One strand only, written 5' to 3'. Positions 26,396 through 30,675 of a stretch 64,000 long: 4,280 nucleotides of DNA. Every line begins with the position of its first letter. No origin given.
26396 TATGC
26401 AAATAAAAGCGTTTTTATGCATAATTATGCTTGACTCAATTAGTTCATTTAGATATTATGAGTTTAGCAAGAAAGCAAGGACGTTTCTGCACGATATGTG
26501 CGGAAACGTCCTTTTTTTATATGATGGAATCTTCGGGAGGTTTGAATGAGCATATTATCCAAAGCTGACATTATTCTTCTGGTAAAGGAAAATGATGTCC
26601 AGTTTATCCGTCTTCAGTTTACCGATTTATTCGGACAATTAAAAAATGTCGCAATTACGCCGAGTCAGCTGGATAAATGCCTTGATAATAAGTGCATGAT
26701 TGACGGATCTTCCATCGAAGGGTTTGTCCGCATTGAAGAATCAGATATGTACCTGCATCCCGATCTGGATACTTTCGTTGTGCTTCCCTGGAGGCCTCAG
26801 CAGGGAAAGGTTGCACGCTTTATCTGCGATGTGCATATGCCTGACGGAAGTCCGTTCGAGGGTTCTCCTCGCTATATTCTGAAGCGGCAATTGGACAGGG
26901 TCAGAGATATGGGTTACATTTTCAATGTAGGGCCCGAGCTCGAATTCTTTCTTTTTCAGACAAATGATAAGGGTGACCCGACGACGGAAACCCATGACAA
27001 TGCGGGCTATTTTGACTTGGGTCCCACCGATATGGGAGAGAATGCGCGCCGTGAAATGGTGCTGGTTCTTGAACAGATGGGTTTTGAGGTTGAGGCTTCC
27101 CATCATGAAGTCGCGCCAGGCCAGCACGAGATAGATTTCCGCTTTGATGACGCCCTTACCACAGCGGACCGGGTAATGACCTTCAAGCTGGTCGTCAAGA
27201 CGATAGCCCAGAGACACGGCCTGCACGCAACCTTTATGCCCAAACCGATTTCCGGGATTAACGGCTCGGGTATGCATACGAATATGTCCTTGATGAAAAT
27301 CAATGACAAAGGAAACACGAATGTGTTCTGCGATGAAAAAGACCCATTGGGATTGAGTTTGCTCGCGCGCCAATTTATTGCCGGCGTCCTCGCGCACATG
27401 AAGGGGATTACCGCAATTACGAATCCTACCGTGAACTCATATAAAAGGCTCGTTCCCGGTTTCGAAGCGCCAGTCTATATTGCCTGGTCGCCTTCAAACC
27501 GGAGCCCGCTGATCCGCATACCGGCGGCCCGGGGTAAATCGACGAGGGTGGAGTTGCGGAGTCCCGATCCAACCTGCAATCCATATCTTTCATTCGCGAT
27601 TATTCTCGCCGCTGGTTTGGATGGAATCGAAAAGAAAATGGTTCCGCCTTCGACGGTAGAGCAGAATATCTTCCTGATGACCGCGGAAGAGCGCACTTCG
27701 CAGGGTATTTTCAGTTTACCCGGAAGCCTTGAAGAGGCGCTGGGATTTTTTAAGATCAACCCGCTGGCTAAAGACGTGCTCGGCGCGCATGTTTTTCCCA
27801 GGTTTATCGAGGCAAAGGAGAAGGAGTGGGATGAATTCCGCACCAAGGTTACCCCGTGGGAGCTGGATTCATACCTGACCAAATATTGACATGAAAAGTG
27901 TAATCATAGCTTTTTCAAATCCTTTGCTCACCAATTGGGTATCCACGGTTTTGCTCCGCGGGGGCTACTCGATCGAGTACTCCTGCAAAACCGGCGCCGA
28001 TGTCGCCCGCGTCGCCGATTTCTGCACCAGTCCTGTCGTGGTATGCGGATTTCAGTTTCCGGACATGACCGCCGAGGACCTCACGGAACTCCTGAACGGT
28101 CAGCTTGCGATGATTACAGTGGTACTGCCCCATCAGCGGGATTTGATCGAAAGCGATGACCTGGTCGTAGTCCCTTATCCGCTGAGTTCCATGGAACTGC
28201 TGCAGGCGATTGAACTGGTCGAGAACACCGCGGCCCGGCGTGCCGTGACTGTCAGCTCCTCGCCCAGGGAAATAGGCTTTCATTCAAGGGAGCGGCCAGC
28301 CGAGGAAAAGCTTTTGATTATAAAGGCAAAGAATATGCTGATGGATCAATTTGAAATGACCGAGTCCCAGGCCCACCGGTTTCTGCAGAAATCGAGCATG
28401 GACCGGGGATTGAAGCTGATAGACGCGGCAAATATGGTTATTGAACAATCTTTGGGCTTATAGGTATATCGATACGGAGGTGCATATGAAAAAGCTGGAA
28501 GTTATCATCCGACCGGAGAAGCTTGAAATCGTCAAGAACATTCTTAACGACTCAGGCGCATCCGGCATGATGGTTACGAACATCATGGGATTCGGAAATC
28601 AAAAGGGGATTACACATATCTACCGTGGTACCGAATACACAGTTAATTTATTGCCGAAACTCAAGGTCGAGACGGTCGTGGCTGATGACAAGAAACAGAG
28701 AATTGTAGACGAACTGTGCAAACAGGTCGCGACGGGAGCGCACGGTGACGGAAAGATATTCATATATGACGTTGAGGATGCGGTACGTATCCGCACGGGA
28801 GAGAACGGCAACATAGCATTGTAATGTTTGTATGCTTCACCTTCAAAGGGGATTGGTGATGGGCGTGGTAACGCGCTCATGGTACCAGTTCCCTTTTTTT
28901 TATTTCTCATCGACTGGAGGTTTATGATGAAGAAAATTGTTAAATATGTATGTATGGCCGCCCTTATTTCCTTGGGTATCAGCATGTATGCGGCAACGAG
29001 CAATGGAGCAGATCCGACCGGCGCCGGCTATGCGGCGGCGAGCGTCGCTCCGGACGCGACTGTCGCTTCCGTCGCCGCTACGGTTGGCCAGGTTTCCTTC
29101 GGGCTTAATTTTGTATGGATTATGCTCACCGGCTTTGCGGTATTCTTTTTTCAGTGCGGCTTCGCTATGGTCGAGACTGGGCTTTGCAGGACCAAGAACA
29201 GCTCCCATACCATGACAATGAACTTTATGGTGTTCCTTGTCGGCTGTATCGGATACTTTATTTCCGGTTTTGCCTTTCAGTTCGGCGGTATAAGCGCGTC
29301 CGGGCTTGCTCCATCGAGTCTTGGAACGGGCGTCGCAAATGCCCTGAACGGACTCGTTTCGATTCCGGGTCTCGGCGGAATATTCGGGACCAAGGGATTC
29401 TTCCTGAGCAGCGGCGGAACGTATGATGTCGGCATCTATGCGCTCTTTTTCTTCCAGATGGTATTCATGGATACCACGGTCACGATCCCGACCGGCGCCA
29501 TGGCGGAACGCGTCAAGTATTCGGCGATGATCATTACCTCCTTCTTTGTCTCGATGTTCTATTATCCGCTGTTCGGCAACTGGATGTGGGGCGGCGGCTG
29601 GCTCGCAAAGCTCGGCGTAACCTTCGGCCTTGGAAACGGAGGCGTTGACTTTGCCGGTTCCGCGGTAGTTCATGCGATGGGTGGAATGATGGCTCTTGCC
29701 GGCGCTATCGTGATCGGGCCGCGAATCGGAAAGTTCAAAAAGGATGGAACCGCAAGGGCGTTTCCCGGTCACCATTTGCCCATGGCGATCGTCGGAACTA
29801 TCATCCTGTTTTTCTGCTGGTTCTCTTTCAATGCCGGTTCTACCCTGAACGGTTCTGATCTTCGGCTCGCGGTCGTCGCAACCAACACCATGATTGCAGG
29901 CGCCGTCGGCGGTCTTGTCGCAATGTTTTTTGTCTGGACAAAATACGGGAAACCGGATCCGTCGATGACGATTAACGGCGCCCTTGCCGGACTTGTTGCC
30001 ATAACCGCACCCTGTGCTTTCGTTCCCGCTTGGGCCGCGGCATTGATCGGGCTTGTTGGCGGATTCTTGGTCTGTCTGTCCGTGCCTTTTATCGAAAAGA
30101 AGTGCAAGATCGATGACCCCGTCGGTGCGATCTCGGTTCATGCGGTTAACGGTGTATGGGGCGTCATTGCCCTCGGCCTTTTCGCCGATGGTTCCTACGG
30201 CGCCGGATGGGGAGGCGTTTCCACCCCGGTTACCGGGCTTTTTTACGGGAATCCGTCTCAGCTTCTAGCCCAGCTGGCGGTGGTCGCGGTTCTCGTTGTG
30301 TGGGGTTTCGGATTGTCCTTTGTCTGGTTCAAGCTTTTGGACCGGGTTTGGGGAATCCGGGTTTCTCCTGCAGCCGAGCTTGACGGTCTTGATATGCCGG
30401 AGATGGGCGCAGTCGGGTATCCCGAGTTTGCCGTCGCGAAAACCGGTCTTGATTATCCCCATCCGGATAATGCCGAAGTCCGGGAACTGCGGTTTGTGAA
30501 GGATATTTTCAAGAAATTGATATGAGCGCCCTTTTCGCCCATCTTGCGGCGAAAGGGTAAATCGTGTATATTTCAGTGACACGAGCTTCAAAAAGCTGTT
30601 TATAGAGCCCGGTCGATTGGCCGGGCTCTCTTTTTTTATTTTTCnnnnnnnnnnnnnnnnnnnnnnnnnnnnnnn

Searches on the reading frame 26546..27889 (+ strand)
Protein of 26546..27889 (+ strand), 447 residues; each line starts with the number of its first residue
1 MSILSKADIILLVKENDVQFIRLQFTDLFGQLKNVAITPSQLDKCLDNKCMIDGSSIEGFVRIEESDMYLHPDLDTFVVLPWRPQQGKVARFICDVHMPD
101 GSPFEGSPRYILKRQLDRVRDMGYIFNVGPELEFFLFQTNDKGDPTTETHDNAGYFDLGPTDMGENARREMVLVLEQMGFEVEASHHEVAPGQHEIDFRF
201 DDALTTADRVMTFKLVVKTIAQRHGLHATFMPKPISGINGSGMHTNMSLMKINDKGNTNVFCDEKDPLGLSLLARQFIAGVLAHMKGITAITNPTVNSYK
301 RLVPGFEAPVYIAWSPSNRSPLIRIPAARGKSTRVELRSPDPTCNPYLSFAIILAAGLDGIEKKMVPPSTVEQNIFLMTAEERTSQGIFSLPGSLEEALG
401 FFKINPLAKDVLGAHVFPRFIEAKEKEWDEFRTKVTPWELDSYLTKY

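Call 38: search_protein_families(library=pfam, proteins=[window:26546-27889:+], max_evalue=0.00001)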
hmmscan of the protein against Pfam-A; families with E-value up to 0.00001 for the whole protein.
window:26546-27889:+ (447 aa): 2 families
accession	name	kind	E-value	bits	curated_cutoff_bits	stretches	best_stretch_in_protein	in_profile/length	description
PF00120.29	Gln-synt_C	-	3.5e-136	454.2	24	1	106-443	2-344/344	Glutamine synthetase, catalytic domain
PF03951.24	Gln-synt_N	-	4e-31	106.9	33.4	1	17-99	1-82/82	Glutamine synthetase, beta-Grasp domain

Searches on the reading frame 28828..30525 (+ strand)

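Call 38: search_protein_families(library=pfam, proteins=[window:28828-30525:+], max_evalue=0.00001)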
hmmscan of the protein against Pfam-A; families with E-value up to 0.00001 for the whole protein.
window:28828-30525:+ (565 aa): 1 family
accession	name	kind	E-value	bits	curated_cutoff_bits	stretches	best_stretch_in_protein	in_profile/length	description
PF00909.26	Ammonium_transp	-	8.6e-110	367.6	23.2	1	96-531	1-399/399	Ammonium Transporter Family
